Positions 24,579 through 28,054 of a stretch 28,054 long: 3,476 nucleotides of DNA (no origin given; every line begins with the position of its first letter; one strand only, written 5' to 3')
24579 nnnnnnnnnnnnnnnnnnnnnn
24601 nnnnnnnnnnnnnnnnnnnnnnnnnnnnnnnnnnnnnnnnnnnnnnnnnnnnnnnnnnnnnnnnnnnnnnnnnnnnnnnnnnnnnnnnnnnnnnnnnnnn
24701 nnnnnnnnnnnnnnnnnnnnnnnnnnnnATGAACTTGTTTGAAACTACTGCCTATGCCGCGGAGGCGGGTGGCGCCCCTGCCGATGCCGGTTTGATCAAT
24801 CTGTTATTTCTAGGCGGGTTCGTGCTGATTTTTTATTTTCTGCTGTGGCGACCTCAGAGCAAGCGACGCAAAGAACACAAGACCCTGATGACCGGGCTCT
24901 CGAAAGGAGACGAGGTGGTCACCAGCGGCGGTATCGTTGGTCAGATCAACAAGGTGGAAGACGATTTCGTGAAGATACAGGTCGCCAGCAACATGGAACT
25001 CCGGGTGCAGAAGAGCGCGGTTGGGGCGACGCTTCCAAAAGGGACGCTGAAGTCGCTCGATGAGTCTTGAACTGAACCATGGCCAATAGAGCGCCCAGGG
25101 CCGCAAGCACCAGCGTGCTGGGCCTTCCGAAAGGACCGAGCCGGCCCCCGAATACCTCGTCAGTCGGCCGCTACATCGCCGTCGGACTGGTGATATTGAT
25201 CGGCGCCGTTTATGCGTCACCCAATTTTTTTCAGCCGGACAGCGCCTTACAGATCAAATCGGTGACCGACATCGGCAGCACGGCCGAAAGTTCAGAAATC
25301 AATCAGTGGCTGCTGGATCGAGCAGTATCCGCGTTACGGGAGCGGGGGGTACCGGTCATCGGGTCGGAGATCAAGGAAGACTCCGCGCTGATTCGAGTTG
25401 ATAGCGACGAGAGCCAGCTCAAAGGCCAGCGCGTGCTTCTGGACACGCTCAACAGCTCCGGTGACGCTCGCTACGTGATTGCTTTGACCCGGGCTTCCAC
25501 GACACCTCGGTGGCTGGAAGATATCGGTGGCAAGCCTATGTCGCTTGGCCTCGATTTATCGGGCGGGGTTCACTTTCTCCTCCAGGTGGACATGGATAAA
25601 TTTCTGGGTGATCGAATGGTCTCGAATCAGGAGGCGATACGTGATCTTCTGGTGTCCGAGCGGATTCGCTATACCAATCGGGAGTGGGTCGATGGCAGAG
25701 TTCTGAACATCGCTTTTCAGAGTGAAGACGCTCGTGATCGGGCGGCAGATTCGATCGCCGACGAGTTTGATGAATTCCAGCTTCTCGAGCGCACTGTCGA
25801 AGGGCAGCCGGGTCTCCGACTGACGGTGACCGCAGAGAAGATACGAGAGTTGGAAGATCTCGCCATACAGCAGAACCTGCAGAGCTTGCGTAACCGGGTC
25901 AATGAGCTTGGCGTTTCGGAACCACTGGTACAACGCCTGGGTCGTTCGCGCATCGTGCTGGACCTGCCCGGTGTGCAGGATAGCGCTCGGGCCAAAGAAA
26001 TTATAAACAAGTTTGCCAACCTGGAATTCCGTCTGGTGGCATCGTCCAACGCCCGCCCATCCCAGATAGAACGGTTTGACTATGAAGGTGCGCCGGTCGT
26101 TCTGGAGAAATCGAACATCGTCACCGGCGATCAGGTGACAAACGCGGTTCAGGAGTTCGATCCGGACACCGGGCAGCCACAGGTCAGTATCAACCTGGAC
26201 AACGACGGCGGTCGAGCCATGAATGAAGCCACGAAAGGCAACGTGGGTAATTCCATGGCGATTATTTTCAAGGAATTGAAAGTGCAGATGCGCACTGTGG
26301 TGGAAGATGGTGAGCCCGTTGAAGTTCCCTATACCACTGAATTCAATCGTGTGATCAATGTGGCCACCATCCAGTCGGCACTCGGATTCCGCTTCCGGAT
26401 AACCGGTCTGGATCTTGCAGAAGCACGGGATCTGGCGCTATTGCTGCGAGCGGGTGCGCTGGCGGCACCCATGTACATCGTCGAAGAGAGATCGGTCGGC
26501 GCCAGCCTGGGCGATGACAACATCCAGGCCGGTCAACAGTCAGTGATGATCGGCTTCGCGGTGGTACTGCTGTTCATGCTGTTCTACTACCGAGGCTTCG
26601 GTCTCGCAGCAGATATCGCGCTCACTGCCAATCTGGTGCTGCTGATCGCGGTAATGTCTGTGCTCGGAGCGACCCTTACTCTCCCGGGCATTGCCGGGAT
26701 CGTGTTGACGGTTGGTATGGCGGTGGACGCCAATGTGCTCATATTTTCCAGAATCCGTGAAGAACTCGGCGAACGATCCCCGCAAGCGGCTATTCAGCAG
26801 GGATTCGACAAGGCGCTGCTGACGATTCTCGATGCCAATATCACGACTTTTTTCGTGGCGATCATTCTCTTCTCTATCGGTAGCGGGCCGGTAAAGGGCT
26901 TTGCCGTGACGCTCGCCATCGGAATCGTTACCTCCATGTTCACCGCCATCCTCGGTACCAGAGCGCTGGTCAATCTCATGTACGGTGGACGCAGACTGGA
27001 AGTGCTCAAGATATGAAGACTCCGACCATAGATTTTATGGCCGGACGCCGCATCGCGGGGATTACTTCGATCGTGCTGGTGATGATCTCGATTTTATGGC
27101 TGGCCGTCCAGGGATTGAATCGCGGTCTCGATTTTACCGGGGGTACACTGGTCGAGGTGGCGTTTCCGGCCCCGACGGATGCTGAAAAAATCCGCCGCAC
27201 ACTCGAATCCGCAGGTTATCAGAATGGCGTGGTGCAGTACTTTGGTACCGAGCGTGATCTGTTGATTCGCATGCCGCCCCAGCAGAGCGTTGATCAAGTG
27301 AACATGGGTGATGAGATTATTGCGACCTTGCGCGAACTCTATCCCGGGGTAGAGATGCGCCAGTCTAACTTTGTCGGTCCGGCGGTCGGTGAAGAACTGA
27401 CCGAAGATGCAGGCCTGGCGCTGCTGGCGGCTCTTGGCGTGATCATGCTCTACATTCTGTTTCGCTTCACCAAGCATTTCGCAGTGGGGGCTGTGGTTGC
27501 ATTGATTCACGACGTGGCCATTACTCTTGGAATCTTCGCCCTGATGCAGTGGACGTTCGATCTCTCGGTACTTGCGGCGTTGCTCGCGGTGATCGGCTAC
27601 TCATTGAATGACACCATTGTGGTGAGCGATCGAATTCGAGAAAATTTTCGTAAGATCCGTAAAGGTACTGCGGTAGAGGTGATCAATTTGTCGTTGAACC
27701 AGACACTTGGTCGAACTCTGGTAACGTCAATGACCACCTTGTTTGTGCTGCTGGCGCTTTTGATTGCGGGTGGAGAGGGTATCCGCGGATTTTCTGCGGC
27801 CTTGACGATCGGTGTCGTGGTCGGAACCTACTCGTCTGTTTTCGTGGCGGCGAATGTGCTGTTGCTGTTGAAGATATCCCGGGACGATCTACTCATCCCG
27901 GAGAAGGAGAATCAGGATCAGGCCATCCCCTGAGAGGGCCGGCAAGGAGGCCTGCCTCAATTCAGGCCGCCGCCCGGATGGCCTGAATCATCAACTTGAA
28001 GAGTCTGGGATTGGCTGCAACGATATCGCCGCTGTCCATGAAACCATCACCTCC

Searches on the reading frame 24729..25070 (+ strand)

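Call 76: search_protein_families(library=pfam, proteins=[window:24729-25070:+], max_evalue=0.001)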
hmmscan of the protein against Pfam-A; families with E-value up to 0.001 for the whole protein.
window:24729-25070:+ (113 aa): 2 families
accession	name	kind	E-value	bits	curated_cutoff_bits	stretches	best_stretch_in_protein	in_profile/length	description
PF02699.20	YajC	-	2.9e-27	94.8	28.2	1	24-99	2-77/78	Preprotein translocase subunit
PF04085.20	MreC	-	0.00022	21.4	28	1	55-94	21-60/147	Rod shape-determining protein MreC, barrel core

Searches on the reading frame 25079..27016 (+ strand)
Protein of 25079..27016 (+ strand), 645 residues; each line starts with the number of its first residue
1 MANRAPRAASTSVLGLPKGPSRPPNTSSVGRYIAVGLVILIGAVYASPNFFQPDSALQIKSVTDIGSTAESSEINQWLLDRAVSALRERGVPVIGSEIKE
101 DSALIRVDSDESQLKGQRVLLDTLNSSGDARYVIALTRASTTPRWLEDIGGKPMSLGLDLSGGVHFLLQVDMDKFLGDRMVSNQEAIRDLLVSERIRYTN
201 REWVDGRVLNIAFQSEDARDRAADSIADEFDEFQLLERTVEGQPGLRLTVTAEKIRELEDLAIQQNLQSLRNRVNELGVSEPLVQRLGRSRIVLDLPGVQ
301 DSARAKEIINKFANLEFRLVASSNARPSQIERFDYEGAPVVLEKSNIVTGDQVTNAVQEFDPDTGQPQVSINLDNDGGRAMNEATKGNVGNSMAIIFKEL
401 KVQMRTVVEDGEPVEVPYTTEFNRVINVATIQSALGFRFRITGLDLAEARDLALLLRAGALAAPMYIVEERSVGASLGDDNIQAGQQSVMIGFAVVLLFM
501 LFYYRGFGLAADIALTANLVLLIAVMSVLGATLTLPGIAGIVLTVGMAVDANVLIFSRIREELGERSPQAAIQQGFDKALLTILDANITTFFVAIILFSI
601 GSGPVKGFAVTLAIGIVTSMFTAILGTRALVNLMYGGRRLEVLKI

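Call 56: search_protein_families(library=pfam, proteins=[window:25079-27016:+], max_evalue=0.0001)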
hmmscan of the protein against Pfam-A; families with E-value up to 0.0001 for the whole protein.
window:25079-27016:+ (645 aa): 6 families
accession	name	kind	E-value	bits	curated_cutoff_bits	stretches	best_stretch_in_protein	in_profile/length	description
PF22599.2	SecDF_P1_head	-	1.6e-31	109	27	1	334-463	7-114/114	SecDF, P1 head subdomain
PF21760.3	SecD_1st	-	6.1e-24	83.7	27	1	263-321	1-59/60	Protein translocase subunit SecDF, P1 domain, N-terminal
PF02355.23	SecD_SecF_C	-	5.1e-18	65.6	20.5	1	467-632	15-184/189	Protein export membrane protein SecD/SecF, C-terminal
PF13721.11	SecD-TM1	-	4.4e-16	59.6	30.5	1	31-136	8-103/103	SecD export protein N-terminal TM region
PF07549.19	Sec_GG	-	5.4e-07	29.4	20.3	1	149-173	3-27/28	SecD/SecF GG Motif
PF03176.21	MMPL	-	1.2e-05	24.9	20.5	1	488-624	148-292/333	MMPL family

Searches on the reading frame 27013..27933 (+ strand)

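Call 56: search_protein_families(library=pfam, proteins=[window:27013-27933:+], max_evalue=0.0001)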
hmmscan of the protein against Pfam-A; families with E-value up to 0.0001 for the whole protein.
window:27013-27933:+ (306 aa): 2 families
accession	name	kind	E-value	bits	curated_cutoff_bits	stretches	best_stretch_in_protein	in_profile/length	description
PF02355.23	SecD_SecF_C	-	1.5e-65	220.6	20.5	1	104-287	4-187/189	Protein export membrane protein SecD/SecF, C-terminal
PF07549.19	Sec_GG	-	2.9e-08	33.4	20.3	1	29-51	2-24/28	SecD/SecF GG Motif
